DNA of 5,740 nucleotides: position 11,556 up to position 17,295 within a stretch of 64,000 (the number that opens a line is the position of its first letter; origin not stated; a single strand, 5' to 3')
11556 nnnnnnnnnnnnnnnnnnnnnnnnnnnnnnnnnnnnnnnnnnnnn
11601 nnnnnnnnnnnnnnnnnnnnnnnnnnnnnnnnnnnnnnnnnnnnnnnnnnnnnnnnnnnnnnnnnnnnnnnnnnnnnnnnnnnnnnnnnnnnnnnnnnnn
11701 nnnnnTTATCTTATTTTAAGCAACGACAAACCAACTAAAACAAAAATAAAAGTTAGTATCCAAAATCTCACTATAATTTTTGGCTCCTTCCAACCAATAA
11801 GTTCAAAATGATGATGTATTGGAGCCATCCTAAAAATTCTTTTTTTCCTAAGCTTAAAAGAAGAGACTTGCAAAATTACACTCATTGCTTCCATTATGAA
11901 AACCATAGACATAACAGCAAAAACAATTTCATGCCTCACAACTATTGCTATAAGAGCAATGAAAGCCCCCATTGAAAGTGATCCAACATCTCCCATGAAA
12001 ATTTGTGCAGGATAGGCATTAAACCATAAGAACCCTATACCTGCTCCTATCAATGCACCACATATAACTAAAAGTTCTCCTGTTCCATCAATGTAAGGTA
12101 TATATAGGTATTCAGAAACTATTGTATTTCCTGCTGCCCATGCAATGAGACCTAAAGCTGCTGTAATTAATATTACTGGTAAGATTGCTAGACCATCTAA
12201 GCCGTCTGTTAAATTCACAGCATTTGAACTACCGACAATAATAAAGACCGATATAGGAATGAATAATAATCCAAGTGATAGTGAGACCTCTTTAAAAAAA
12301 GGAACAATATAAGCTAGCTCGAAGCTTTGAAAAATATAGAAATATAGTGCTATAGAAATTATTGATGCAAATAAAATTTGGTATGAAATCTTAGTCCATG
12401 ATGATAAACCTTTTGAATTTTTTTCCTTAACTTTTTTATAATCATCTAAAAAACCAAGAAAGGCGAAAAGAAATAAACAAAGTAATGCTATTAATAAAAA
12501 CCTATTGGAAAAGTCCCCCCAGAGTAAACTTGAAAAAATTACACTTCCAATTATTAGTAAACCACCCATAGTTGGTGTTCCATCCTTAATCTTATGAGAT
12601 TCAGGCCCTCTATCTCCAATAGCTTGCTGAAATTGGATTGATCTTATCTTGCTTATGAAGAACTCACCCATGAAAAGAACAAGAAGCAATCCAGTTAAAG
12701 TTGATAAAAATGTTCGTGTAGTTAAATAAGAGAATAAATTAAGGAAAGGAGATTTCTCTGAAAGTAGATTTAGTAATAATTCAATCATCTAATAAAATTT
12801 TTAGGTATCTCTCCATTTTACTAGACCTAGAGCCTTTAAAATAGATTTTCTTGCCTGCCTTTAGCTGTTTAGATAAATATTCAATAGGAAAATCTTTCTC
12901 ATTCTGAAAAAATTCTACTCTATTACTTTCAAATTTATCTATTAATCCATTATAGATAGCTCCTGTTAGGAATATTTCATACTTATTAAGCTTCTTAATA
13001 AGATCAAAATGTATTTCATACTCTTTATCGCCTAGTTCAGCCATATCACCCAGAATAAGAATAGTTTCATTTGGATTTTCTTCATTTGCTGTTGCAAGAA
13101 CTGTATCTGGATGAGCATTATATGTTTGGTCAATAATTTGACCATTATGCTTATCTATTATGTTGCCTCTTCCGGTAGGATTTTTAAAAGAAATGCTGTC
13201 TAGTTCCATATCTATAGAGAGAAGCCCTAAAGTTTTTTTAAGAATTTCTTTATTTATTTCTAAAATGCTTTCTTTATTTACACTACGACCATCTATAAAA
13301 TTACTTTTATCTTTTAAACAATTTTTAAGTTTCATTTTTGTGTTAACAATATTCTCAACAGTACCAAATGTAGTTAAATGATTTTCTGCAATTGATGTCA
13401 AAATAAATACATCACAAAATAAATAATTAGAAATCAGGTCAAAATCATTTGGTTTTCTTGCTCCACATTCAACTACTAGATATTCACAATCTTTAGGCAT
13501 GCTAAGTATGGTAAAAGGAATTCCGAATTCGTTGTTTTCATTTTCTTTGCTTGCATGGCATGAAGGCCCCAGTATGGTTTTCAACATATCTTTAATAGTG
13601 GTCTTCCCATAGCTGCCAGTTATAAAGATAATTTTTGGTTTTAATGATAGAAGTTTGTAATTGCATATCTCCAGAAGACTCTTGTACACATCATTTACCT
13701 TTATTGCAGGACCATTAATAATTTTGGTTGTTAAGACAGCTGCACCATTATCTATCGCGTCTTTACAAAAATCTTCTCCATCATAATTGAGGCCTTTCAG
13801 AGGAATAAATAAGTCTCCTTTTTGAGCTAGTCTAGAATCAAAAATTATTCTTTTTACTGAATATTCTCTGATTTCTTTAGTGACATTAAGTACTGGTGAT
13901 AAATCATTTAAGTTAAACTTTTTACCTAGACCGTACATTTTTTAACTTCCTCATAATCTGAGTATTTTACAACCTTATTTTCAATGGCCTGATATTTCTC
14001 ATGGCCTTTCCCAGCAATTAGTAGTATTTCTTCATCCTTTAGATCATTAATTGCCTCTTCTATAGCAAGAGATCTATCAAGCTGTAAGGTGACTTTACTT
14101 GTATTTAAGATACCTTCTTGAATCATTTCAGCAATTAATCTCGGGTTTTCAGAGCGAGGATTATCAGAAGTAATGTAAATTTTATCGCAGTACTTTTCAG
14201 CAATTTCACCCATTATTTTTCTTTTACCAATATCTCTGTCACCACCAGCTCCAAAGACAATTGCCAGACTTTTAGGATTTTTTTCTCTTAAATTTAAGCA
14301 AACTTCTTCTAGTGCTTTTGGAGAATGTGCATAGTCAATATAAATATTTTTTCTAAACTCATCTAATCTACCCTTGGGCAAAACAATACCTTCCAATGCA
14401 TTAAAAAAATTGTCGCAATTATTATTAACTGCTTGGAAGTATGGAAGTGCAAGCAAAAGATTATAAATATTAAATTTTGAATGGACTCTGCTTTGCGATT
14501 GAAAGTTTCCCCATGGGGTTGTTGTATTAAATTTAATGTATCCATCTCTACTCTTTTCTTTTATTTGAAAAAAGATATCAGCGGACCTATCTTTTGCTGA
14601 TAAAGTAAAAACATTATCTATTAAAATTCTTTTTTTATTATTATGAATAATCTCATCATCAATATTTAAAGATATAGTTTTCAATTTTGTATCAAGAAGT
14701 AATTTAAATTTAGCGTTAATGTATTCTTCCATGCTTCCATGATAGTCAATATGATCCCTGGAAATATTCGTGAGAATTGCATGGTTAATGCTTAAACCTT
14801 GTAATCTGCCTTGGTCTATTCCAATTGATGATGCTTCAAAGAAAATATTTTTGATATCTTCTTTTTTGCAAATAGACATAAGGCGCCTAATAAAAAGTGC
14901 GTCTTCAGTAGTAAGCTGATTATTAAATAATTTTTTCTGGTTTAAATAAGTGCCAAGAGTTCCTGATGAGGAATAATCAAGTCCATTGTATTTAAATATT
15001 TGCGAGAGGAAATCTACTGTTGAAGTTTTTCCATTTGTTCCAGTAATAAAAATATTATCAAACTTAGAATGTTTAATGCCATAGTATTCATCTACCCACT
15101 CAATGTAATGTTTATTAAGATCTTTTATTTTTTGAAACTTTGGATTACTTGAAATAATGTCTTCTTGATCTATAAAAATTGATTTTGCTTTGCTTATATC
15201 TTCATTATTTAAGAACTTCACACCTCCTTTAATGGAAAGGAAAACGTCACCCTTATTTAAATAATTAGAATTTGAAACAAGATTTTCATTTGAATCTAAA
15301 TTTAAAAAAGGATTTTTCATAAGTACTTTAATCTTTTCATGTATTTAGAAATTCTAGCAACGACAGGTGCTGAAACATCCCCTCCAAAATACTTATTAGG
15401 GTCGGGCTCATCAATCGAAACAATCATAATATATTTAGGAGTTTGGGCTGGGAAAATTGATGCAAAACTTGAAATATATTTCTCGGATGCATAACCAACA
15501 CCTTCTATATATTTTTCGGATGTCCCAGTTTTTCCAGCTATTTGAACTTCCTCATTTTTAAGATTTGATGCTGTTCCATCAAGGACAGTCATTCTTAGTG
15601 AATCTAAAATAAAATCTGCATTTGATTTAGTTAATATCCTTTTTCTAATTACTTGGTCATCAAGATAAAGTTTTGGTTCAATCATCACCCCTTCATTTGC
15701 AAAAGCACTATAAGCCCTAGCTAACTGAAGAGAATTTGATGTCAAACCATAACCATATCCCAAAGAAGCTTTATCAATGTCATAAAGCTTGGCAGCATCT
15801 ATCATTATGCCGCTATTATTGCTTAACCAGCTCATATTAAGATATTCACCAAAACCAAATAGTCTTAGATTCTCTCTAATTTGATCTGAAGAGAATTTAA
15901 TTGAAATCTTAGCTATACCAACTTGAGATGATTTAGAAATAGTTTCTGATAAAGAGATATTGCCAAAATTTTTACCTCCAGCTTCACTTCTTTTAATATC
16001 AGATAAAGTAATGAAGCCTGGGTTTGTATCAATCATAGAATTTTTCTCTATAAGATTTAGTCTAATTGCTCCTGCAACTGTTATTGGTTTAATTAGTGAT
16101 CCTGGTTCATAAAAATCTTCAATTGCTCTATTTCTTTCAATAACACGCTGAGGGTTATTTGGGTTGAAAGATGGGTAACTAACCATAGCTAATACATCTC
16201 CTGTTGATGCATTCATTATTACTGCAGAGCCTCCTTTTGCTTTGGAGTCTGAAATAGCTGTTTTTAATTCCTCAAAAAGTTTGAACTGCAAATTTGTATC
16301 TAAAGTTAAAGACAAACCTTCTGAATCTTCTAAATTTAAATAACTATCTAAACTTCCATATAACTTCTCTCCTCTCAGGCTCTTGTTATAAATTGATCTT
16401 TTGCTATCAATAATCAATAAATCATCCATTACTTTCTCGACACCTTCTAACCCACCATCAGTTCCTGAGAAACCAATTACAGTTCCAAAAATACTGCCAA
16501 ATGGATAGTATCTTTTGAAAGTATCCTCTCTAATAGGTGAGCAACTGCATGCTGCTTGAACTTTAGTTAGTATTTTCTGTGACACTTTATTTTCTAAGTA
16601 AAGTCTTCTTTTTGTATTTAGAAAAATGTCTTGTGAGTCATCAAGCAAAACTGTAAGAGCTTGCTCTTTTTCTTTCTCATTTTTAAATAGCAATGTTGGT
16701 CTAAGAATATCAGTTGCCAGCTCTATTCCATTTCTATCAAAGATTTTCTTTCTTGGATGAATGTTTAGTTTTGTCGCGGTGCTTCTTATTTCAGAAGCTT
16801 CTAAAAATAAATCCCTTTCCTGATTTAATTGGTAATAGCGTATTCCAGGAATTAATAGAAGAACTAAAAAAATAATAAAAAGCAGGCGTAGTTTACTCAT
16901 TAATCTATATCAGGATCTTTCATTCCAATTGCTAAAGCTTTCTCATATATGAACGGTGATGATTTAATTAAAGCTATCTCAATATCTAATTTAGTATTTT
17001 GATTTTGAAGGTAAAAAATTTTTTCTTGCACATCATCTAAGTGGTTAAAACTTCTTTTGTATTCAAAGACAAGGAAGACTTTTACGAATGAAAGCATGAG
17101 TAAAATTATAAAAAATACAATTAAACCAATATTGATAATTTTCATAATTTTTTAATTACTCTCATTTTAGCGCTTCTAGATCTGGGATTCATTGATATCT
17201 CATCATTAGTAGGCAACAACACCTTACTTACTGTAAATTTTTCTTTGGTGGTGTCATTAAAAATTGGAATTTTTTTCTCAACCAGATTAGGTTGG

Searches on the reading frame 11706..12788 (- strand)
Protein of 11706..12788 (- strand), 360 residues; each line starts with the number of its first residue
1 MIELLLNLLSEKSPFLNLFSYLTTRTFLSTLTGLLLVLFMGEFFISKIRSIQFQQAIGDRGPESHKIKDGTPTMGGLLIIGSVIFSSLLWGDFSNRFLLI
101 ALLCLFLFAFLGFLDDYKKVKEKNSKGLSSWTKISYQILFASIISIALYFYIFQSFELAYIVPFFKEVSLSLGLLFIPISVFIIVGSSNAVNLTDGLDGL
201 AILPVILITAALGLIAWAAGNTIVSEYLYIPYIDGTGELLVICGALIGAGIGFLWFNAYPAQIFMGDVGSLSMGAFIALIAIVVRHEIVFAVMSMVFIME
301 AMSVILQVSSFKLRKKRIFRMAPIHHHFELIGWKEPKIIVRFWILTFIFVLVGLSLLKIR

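Call 69: search_protein_families(library=ncbifam, proteins=[window:11706-12788:-], max_evalue=1e-25)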
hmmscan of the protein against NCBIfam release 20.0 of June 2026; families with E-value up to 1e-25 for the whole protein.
window:11706-12788:- (360 aa): 2 families
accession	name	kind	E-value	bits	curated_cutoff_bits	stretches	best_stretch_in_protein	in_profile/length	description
TIGR00445.1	mraY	equivalog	4.5e-120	400.9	192.05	1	38-360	2-321/321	phospho-N-acetylmuramoyl-pentapeptide-transferase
NF053644.1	MraY_archaea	equivalog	5.5e-34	118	450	0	166-354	172-340/340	pseudomurein biosynthesis MraY family phospho-N-acetylmuramoyl-pentapeptide-transferase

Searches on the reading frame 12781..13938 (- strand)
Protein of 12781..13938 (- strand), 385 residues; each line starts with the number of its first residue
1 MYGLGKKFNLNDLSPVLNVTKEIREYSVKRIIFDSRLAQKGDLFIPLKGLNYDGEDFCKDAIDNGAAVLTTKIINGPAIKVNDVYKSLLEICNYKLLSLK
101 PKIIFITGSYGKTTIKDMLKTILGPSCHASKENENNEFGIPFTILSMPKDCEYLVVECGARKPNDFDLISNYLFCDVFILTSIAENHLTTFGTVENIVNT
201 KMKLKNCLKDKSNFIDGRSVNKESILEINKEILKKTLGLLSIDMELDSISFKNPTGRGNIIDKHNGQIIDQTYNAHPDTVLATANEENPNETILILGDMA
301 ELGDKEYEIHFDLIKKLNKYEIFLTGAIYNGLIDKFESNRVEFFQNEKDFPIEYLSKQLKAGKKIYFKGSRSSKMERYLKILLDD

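Call 69: search_protein_families(library=ncbifam, proteins=[window:12781-13938:-], max_evalue=1e-25)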
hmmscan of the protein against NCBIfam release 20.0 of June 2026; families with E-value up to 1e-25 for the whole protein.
window:12781-13938:- (385 aa): 5 families
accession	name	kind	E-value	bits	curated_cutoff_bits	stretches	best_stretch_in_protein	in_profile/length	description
TIGR01143.1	murF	subfamily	1e-66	225.7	288.6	1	33-214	1-189/418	UDP-N-acetylmuramoyl-tripeptide--D-alanyl-D-alanine ligase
NF008896.0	PRK11929.1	equivalog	3.1e-51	174.2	1023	1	23-211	522-716/965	bifunctional UDP-N-acetylmuramoyl-L-alanyl-D-glutamate--2,6-diaminopimelate ligase MurE/UDP-N-acetylmuramoyl-tripeptide--D-alanyl-D-alanine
NF010693.0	PRK14093.1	equivalog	5.3e-37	127.6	544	0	27-211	27-220/479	UDP-N-acetylmuramoylalanyl-D-glutamyl-2,6-diaminopimelate--D-alanyl-D-alanine ligase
NF008041.0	PRK10773.1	equivalog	2.3e-36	125.5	551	1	8-211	4-212/453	UDP-N-acetylmuramoyl-tripeptide--D-alanyl-D-alanine ligase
NF008897.0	PRK11930.1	equivalog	1.7e-28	99.1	804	0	8-206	3-214/822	bifunctional UDP-N-acetylmuramoyl-tripeptide:D-alanyl-D-alanine ligase/alanine racemase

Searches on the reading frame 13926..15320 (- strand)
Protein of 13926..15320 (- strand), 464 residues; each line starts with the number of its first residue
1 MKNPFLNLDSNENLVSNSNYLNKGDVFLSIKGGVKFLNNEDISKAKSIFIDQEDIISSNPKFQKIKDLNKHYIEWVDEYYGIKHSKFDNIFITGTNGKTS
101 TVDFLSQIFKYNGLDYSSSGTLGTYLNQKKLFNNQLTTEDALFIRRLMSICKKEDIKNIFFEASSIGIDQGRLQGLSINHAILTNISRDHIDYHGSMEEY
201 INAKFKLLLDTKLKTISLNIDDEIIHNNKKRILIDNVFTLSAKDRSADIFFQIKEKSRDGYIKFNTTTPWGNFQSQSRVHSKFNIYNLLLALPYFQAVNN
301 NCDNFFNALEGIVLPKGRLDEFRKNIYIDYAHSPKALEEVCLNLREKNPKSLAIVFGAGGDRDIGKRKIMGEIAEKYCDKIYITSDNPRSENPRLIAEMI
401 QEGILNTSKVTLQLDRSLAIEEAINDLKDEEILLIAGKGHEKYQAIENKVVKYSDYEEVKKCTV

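Call 69: search_protein_families(library=ncbifam, proteins=[window:13926-15320:-], max_evalue=1e-25)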
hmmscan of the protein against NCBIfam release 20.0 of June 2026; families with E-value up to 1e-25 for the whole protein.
window:13926-15320:- (464 aa): 11 families
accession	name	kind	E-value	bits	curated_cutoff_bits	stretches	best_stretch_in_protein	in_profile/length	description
TIGR01085.1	murE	subfamily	1e-109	367.5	257.3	1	12-462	5-470/472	UDP-N-acetylmuramyl-tripeptide synthetase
NF001126.0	PRK00139.1-4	equivalog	8.6e-107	357.6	373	1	12-462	24-481/486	UDP-N-acetylmuramoyl-L-alanyl-D-glutamate--2,6-diaminopimelate ligase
NF008896.0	PRK11929.1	equivalog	3.7e-106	356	1023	1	12-461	30-496/965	bifunctional UDP-N-acetylmuramoyl-L-alanyl-D-glutamate--2,6-diaminopimelate ligase MurE/UDP-N-acetylmuramoyl-tripeptide--D-alanyl-D-alanine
NF001124.0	PRK00139.1-2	equivalog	6.5e-103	345.1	476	1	13-462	30-491/500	UDP-N-acetylmuramoyl-L-alanyl-D-glutamate--2,6-diaminopimelate ligase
NF001123.0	PRK00139.1-1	equivalog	3e-89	299.9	586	1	13-461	22-487/493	UDP-N-acetylmuramoyl-L-alanyl-D-glutamate--2,6-diaminopimelate ligase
NF010628.0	PRK14022.1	equivalog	5.9e-54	183.6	536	1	75-460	99-477/483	UDP-N-acetylmuramoyl-L-alanyl-D-glutamate--L-lysine ligase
NF001130.0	PRK00139.2-4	equivalog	1.4e-34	119.8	715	1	76-455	98-502/516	UDP-N-acetylmuramoyl-L-alanyl-D-glutamate--2,6-diaminopimelate ligase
NF001131.0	PRK00139.2-5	equivalog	6.5e-31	107.7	1000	1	76-452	98-471/483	UDP-N-acetylmuramoyl-L-alanyl-D-glutamate--2,6-diaminopimelate ligase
NF001129.0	PRK00139.2-3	equivalog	1e-30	106.7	762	1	68-458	99-509/517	UDP-N-acetylmuramoyl-L-alanyl-D-glutamate--2,6-diaminopimelate ligase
NF001127.0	PRK00139.2-1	equivalog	1.3e-27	96.7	997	0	325-453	370-500/520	UDP-N-acetylmuramoyl-L-alanyl-D-glutamate--2,6-diaminopimelate ligase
TIGR02068.2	cya_phycin_syn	equivalog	5.9e-26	90.7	850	0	90-442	482-853/862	cyanophycin synthetase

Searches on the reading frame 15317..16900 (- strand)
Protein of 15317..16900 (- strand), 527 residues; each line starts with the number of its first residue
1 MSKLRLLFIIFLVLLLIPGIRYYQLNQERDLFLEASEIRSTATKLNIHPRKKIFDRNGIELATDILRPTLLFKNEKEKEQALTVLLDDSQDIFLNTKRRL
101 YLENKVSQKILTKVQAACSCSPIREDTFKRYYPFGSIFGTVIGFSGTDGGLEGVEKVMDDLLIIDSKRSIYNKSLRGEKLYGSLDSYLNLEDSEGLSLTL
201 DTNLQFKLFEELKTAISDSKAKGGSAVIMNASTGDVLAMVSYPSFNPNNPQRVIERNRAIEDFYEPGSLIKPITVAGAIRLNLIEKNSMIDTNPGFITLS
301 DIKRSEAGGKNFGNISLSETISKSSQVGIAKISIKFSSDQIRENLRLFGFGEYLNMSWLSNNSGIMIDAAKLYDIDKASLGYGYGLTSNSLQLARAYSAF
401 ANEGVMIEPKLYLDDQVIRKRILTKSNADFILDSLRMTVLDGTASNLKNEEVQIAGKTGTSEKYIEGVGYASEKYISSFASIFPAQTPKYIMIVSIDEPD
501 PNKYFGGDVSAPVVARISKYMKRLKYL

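Call 3: search_protein_families(library=ncbifam, proteins=[window:15317-16900:-])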
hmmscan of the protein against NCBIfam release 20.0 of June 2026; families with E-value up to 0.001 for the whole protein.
window:15317-16900:- (527 aa): 22 families
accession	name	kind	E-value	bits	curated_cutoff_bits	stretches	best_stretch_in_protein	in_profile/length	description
TIGR02214.1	spoVD_pbp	equivalog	1.3e-76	258.3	688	1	6-517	6-550/636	stage V sporulation protein D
NF053573.1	PBP2_PenA_Neis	exception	1.2e-70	238.7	1105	1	32-517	57-556/572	peptidoglycan D,D-transpeptidase PBP2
NF011685.0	PRK15105.1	subfamily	1e-67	229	737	1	80-518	115-554/588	peptidoglycan glycosyltransferase FtsI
TIGR03423.1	pbp2_mrdA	equivalog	2.1e-46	158.7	455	1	7-521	8-590/593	penicillin-binding protein 2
NF038271.1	strep_PBP2X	exception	1.3e-37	129.4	1050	2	150-411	213-479/750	penicillin-binding protein PBP2X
NF051842.1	PBP4_5_Efaec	equivalog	4.5e-29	101.3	700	1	189-498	328-647/668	penicillin-binding protein PBP4(5)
TIGR02074.1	PBP_1a_fam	subfamily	4e-24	85.3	508.75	1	198-466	228-488/535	PBP1A family penicillin-binding protein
NF008061.0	PRK10795.1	equivalog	8.3e-17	61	962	1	196-422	251-495/634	peptidoglycan DD-transpeptidase MrdA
NF033378.1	MECD_PBP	exception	5.4e-16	58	1450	2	313-465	454-613/678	PBP2a family beta-lactam-resistant peptidoglycan transpeptidase MecD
NF000406.1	MECB_PBP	exception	7.7e-15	54.3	1450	1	197-463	325-608/674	PBP2a family beta-lactam-resistant peptidoglycan transpeptidase MecB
NF000237.1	MECA_PBP2A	equivalog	4.2e-13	48.5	750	1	313-495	451-632/668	PBP2a family beta-lactam-resistant peptidoglycan transpeptidase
NF000408.1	MECA2_pure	exception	3.8e-12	45.2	1525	1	313-494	451-631/668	PBP2a family beta-lactam-resistant peptidoglycan transpeptidase MecA2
TIGR02073.1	PBP_1c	equivalog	8.4e-12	44.5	494.2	1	196-463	244-496/728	penicillin-binding protein 1C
NF000409.1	MECA_pure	exception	1.2e-11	43.8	1490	1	313-494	451-631/668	PBP2a family beta-lactam-resistant peptidoglycan transpeptidase MecA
NF000407.1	MECC_PBP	exception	1.2e-11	43.6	1500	1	186-496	309-630/665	PBP2a family beta-lactam-resistant peptidoglycan transpeptidase MecC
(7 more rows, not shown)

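Call 4: search_protein_families(library=pfam, proteins=[window:15317-16900:-])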
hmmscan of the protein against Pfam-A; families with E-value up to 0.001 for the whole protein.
window:15317-16900:- (527 aa): 2 families
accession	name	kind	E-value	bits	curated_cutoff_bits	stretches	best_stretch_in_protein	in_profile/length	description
PF00905.27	Transpeptidase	-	3e-59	201.1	22.1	1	224-518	1-298/299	Penicillin binding protein transpeptidase domain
PF21922.1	PBP_dimer_2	-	3.7e-05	24.3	27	1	124-173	17-68/83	Penicillin binding protein A dimerisation domain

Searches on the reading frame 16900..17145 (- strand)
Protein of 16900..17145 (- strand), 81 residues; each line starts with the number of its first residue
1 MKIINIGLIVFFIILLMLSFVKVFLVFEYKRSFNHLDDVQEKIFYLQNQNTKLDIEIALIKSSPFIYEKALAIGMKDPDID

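Call 3: search_protein_families(library=ncbifam, proteins=[window:16900-17145:-])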
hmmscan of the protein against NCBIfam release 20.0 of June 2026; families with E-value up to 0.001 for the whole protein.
window:16900-17145:- (81 aa): 1 family
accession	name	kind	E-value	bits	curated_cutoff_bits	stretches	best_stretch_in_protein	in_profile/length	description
TIGR02209.1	ftsL_broad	equivalog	5e-05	23.1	42.45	1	9-76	5-74/85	cell division protein FtsL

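Call 4: search_protein_families(library=pfam, proteins=[window:16900-17145:-])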
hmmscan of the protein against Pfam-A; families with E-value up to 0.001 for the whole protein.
window:16900-17145:- (81 aa): 0 families
